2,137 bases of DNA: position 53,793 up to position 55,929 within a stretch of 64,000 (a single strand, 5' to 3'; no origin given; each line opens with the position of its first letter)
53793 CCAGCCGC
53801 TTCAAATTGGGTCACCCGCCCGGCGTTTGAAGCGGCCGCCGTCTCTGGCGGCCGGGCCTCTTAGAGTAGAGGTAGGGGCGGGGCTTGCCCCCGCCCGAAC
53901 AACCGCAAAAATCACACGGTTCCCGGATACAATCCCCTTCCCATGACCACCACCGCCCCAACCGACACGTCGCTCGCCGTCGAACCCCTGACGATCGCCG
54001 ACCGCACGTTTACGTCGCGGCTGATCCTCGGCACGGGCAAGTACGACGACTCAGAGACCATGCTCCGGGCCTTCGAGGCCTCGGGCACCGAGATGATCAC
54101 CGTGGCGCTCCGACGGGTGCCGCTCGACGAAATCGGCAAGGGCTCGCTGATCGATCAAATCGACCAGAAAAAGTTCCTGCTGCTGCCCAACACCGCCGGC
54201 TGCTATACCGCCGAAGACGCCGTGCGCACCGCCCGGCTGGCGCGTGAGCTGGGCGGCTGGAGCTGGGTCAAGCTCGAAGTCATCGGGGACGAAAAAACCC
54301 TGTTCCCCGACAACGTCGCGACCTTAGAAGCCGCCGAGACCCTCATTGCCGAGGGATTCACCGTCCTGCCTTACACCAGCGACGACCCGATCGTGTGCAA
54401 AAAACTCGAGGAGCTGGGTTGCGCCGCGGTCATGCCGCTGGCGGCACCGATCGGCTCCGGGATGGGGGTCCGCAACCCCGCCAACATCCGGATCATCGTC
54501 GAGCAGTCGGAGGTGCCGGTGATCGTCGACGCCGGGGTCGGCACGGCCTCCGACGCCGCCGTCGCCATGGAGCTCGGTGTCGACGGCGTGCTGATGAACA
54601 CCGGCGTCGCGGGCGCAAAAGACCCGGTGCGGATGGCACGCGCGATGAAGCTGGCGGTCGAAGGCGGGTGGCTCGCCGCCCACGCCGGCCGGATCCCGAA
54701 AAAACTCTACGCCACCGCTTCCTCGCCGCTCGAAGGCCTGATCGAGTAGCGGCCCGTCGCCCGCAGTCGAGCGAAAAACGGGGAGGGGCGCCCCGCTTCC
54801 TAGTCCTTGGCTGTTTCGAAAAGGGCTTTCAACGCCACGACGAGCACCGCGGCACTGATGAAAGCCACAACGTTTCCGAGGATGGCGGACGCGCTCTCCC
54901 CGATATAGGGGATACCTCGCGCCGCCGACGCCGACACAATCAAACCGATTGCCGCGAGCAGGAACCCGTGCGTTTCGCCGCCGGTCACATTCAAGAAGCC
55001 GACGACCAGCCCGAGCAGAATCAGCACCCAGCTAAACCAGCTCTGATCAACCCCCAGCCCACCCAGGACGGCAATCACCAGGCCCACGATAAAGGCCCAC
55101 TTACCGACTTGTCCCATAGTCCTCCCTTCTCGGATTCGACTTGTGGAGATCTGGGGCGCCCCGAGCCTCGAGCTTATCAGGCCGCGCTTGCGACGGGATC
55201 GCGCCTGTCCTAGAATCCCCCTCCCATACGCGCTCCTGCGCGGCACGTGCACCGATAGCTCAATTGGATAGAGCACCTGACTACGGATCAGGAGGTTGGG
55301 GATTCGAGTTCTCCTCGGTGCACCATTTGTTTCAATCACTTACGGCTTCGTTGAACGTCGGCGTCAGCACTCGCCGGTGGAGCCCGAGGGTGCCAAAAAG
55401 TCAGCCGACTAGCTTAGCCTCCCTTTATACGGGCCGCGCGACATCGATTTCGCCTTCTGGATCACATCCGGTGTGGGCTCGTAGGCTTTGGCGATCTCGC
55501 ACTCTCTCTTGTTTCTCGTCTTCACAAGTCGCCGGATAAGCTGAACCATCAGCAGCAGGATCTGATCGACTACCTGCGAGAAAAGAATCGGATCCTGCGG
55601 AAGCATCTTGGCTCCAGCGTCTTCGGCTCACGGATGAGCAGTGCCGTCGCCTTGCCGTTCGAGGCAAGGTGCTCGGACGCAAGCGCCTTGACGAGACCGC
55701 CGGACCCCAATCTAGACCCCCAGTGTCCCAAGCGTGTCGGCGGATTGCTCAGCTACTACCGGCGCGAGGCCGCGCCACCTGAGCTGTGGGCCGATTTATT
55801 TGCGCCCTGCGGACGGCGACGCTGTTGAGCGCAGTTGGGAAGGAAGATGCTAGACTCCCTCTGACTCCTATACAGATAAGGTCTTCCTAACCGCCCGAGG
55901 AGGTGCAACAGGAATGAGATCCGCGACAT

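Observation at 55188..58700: Low-GC genomic island inserted next to tRNA-Arg(ACG), carrying a decayed transposase and three exported proteins of unknown function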

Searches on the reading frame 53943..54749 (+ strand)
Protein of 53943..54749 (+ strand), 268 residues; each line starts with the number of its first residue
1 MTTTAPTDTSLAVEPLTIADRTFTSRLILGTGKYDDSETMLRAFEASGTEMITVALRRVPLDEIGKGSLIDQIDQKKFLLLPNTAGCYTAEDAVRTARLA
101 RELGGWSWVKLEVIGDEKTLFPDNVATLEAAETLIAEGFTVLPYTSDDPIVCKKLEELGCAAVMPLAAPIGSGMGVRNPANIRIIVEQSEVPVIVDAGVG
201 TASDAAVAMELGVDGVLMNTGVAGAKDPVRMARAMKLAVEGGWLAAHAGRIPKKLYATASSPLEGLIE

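Call 24: find_related_loci(query=window:53943-54749:+, collection=genome_contigs, flank=10000)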
Query window:53943-54749:+ (268 aa) in genome_contigs; peptide patterns used: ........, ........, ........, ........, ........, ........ (x = any residue, [..] = any of these).
600 stretches matched a pattern (row limit reached: there are more); 576 encode a relative of the query (tblastn E <= 1e-3); the best 80 are kept; 80 distinct loci.
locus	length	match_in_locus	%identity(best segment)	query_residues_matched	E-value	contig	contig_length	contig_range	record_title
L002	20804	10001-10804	82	1-268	5e-148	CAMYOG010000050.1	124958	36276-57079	MAG: Thermoanaerobaculia bacterium isolate ES_Acidobacteriota_04 genome assembly, contig: scaffold_64, whole genome shot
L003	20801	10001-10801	81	1-267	7e-146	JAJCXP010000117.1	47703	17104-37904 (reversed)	MAG: Acidobacteriota bacterium isolate OFTM233 OFTM233_116, whole genome shotgun sequence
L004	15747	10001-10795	81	4-268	2e-142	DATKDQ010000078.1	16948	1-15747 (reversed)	MAG TPA_asm: Thermoanaerobaculia bacterium isolate SMAG_U14477 k141_2375313, whole genome shotgun sequence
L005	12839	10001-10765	81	13-267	9e-139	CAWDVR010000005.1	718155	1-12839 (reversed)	MAG: uncultured Acidobacteriota bacterium isolate MFD05747.bin.1.28 genome assembly, contig: contig_43653, whole genome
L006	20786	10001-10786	80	7-268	4e-138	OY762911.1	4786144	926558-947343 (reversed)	MAG: Thermoanaerobaculia bacterium isolate 14c23368-4dca-4d55-9b94-f295180eceef genome assembly, chromosome: 1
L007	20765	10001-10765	80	14-268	2e-137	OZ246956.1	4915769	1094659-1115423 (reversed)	MAG: Thermoanaerobaculia bacterium isolate 44e70480-f7af-46fd-94ad-8fb40e9277de genome assembly, chromosome: 1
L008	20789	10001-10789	79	8-267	2e-137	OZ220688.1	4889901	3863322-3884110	MAG: Thermoanaerobaculia bacterium isolate 17c936d4-adfa-4882-ba3e-7fd0bc385902 genome assembly, chromosome: 1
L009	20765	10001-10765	80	14-268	3e-137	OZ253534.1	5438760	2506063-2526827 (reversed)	MAG: Candidatus Multivorans sp. isolate be2d7f3f-f219-46b2-8ad1-06fdd0eb2387 genome assembly, chromosome: 1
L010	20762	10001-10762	80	14-267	7e-137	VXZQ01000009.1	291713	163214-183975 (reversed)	MAG: Holophagales bacterium isolate SB0670_bin_39 NODE_22_length_291713_cov_60.295500, whole genome shotgun sequence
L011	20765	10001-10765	80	14-268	4e-137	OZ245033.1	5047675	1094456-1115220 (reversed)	MAG: Candidatus Multivorans sp. isolate ccabee53-d9e3-4e52-b566-adb1483e4997 genome assembly, chromosome: 1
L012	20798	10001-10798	77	3-268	9e-137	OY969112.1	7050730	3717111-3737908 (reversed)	MAG: uncultured Acidobacteriota bacterium isolate MFD04212.bin.1.16 genome assembly, chromosome: 1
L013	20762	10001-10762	80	14-267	2e-136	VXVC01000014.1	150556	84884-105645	MAG: Holophagales bacterium isolate SB0667_bin_1 NODE_22_length_150556_cov_24.550608, whole genome shotgun sequence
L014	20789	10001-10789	78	1-267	3e-136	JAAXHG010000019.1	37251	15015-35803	MAG: Vicinamibacteraceae bacterium isolate Plut_88883 unfiltered_Plut_88883_genomic_contig_442926, whole genome shotgun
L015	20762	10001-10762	80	14-267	5e-136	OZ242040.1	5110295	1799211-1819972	MAG: Candidatus Multivorans sp. isolate cd603fe2-36ea-45dd-b21b-4d1cbeb73145 genome assembly, chromosome: 1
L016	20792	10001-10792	78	5-267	7e-136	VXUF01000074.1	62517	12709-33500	MAG: Holophagales bacterium isolate SB0666_bin_22 NODE_170_length_62517_cov_7.519580, whole genome shotgun sequence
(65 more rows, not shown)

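Call 95: find_encoding_contigs(protein=window:53943-54749:+, flank=10000, max_places=6)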
Protein window:53943-54749:+ (268 aa): no gene with exactly this product is on record in the collection.

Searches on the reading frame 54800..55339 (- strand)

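Call 5: search_protein_families(library=pfam, proteins=[window:54800-55339:-], max_evalue=1)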
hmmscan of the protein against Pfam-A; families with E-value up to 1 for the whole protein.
window:54800-55339:- (179 aa): 1 family
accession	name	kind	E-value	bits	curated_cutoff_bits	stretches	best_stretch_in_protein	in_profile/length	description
PF09527.15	ATPase_gene1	-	0.65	10.6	26.6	0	76-118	5-51/54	Putative F0F1-ATPase subunit Ca2+/Mg2+ transporter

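Call 7: search_protein_families(library=ncbifam, proteins=[window:54800-55339:-], max_evalue=1)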
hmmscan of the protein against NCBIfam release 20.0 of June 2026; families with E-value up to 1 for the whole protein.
window:54800-55339:- (179 aa): 1 family
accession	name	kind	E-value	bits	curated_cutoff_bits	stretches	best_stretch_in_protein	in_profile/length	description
TIGR02230.1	ATPase_gene1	hypoth_equivalog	0.018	15.3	46.7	1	59-118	28-92/100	putative F0F1-ATPase subunit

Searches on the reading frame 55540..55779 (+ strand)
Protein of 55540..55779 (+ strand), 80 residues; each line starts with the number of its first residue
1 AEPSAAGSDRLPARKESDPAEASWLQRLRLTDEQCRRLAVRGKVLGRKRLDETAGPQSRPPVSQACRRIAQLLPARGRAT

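Call 102: search_protein_families(library=phrogs, proteins=[window:55540-55779:+], max_evalue=1)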
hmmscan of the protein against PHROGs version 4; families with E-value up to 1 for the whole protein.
seq(80 aa): 0 families
